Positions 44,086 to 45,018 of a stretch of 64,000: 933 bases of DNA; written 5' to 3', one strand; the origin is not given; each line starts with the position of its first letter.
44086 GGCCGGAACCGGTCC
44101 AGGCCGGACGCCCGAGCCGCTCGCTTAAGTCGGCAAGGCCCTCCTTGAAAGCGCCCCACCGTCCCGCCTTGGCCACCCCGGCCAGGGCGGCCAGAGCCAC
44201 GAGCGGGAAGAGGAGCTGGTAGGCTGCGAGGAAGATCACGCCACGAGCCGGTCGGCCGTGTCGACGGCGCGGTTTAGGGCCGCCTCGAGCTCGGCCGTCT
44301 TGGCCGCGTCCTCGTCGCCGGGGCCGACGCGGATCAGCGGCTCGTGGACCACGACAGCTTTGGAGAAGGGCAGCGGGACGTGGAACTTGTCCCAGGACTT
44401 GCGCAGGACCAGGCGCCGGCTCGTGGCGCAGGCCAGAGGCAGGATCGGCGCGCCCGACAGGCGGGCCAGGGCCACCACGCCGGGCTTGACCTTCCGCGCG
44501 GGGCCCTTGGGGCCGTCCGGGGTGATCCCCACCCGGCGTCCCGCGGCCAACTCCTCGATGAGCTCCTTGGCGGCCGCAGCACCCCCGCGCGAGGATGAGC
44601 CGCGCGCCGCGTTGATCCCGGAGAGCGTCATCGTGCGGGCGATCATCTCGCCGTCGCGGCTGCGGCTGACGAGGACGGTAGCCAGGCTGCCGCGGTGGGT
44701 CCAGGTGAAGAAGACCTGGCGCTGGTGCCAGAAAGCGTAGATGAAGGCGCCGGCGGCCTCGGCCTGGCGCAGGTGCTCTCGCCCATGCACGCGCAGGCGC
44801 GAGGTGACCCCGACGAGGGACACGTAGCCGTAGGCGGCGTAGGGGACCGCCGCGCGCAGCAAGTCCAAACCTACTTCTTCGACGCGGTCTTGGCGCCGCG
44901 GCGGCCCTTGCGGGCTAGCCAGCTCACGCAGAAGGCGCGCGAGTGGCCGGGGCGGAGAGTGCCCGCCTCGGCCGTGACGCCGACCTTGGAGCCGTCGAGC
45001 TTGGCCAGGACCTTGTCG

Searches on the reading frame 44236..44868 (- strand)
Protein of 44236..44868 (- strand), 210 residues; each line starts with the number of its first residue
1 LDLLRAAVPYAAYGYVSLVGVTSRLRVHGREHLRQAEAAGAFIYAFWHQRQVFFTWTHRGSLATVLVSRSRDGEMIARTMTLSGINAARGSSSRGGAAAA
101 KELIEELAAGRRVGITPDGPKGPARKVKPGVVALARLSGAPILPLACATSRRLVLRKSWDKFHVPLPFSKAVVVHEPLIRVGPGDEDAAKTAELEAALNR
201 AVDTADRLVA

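Call 88: search_protein_families(library=pfam, proteins=[window:44236-44868:-], max_evalue=0.0001)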
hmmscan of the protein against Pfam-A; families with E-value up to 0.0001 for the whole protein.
window:44236-44868:- (210 aa): 1 family
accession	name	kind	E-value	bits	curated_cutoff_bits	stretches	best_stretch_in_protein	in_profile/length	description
PF04028.18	DUF374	-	5.8e-25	87.1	26.8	1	57-124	2-69/69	Domain of unknown function (DUF374)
